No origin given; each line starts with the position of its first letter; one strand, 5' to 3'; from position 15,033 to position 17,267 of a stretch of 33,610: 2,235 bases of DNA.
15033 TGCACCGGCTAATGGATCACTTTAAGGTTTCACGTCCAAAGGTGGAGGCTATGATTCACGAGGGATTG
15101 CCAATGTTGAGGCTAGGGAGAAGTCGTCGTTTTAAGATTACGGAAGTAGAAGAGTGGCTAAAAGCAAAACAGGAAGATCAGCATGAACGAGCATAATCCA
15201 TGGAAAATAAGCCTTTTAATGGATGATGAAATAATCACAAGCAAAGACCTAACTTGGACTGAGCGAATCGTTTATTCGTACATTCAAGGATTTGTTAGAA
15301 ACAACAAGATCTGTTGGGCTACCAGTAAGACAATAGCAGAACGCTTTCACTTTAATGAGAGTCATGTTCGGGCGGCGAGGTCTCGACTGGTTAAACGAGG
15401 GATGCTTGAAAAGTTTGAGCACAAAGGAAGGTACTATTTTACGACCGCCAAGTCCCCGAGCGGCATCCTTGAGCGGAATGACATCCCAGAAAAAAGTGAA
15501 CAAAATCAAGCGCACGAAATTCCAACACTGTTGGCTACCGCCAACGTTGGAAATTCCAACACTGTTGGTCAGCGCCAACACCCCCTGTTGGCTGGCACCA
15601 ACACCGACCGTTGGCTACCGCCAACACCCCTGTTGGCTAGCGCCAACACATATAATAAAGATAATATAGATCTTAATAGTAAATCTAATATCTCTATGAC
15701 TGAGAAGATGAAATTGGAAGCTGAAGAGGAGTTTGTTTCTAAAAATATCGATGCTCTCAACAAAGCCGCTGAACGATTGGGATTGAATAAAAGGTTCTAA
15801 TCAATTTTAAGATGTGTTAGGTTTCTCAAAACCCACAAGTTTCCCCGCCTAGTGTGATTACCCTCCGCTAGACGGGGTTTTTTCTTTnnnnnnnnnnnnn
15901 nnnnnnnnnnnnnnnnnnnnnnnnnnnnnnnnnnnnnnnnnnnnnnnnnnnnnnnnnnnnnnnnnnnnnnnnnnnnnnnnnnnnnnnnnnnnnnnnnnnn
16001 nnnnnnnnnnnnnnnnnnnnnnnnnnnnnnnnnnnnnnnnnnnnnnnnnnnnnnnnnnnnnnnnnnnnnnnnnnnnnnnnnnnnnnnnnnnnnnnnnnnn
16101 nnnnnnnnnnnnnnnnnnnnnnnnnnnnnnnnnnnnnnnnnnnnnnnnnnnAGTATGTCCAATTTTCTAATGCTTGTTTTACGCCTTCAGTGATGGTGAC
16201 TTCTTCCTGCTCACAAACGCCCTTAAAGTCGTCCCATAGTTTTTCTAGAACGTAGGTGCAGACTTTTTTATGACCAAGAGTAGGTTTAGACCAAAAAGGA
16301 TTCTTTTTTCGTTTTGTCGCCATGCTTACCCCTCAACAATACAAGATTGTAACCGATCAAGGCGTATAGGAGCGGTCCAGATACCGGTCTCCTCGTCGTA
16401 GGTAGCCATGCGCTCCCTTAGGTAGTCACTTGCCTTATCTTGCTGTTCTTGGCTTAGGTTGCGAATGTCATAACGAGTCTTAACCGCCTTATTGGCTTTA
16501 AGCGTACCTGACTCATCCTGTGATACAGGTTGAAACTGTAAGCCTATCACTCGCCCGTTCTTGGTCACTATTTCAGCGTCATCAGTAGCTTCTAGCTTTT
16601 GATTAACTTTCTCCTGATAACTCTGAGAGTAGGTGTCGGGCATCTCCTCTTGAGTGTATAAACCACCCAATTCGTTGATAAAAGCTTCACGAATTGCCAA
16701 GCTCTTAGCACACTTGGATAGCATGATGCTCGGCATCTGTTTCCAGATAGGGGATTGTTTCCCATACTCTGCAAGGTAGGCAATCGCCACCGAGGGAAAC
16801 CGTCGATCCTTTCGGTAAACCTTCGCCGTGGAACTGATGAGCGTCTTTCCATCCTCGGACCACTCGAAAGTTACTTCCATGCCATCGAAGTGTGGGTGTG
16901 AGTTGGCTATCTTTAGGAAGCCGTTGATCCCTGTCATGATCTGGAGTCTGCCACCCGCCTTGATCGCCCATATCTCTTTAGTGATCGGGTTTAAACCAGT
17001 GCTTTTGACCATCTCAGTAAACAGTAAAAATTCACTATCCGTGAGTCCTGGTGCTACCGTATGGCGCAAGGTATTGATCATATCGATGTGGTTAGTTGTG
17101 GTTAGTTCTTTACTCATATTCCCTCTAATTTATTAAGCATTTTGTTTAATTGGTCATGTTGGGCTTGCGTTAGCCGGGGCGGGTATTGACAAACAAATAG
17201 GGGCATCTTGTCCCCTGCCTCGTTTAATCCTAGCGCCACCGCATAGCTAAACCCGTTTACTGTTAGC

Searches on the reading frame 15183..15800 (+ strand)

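Call 18: search_protein_families(library=phrogs, proteins=[window:15183-15800:+], max_evalue=0.001)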
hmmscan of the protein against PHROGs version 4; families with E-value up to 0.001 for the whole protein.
window:15183-15800:+ (205 aa): 10 families
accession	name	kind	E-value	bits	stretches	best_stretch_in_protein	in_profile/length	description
phrog_186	-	DNA, RNA and nucleotide metabolism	4.1e-10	40.8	1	12-176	29-168/308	DnaD-like helicase loader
phrog_428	-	DNA, RNA and nucleotide metabolism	1.1e-09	39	1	16-191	96-240/455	replication initiation protein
phrog_270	-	DNA, RNA and nucleotide metabolism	1.9e-08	35.1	1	16-158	38-152/383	replication initiation protein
phrog_391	-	DNA, RNA and nucleotide metabolism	2.2e-07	31.8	1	21-194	13-177/298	replication initiation O-like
phrog_678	-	DNA, RNA and nucleotide metabolism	1e-05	26.3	1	32-174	80-202/346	replication initiation O-like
phrog_2440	-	transcription regulation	6.3e-05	23.9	1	45-101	43-101/126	transcriptional regulator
phrog_8102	-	DNA, RNA and nucleotide metabolism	0.00011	22.4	1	9-81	18-94/337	replication initiation protein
phrog_2880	-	DNA, RNA and nucleotide metabolism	0.00012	22.3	1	16-86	19-94/459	replication initiation protein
phrog_3502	-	unknown function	0.00032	21.8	1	10-96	36-123/131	-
phrog_345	-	DNA, RNA and nucleotide metabolism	0.00061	20.6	1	39-131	59-137/297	replication initiation O-like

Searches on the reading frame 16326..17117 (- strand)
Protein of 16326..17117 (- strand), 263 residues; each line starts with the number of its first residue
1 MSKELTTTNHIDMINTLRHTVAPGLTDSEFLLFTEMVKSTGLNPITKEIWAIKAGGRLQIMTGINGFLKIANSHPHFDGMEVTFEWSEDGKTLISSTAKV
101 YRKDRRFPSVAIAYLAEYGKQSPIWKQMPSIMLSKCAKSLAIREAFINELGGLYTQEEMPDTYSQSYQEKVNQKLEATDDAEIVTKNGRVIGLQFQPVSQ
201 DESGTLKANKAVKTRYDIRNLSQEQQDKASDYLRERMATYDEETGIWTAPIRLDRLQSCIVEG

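Call 12: find_related_loci(query=window:16326-17117:-, collection=viral_contigs, flank=6000)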
Query window:16326-17117:- (263 aa) in viral_contigs; peptide patterns used: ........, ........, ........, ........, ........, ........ (x = any residue, [..] = any of these).
19 stretches matched a pattern; 1 encode a relative of the query (tblastn E <= 1e-3); 1 distinct loci.
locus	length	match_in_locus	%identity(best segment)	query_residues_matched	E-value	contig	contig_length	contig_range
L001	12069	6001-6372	42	23-146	1e-25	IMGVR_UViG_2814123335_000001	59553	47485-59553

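Call 13: search_protein_families(library=phrogs, proteins=[window:16326-17117:-], max_evalue=0.01)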
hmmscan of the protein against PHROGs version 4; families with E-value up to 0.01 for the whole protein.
window:16326-17117:- (263 aa): 6 families
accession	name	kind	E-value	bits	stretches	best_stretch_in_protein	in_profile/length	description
phrog_252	-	DNA, RNA and nucleotide metabolism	3.9e-40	139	1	8-226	21-254/263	Bet-like ssDNA annealing protein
phrog_10056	-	DNA, RNA and nucleotide metabolism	3.7e-36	126.1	1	22-184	39-214/302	RecT-like ssDNA annealing protein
phrog_2780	-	DNA, RNA and nucleotide metabolism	5e-35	122.6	1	14-226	41-248/369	RecT-like ssDNA annealing protein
phrog_2760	-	DNA, RNA and nucleotide metabolism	4e-25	89.7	1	16-164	23-192/257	RecT-like ssDNA annealing protein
phrog_2449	-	DNA, RNA and nucleotide metabolism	4.4e-11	43.9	1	122-232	159-281/301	single strand annealing protein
phrog_561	-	DNA, RNA and nucleotide metabolism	0.001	19.5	1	82-172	378-481/633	RecT-like ssDNA annealing protein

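Call 14: search_protein_families(library=pfam, proteins=[window:16326-17117:-], max_evalue=0.01)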
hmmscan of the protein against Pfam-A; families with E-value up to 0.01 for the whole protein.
window:16326-17117:- (263 aa): 1 family
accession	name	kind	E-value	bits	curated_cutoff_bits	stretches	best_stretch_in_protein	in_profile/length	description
PF03837.19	RecT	-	1.5e-25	90.4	24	1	13-164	7-188/198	RecT family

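Call 30: find_related_loci(query=A2, collection=viral_contigs, flank=6000)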
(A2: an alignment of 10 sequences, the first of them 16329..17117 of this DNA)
Query A2 (263 aa) in viral_contigs; peptide patterns used: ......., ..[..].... (x = any residue, [..] = any of these).
210 stretches matched a pattern; 140 encode a relative of the query (tblastn E <= 1e-3); the best 80 are kept; 80 distinct loci.
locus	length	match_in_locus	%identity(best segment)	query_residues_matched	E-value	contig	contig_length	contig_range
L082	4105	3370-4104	62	1-258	9e-105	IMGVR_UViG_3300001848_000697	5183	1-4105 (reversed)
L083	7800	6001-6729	63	1-262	5e-102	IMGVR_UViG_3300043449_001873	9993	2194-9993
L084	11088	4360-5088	63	1-262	1e-101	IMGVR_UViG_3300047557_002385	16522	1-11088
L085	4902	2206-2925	63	1-263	3e-101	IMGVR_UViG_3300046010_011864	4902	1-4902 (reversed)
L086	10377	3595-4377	61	1-263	5e-101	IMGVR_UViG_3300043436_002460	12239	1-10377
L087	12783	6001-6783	61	1-263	3e-101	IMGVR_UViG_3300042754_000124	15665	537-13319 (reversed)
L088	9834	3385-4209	58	1-262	4e-101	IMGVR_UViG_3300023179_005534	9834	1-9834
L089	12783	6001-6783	61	1-263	1e-100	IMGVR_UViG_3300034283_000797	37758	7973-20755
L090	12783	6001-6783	61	1-263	1e-100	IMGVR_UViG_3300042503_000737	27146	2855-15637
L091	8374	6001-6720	63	1-263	4e-100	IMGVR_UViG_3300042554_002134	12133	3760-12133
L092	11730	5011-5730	63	1-263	5e-100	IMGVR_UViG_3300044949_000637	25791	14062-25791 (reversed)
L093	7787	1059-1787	61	1-262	1e-99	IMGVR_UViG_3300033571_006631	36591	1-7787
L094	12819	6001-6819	57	1-262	2e-99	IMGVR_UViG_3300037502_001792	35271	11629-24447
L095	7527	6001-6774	61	1-262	5e-99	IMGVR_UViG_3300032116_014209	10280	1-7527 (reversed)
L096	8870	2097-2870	61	1-262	5e-99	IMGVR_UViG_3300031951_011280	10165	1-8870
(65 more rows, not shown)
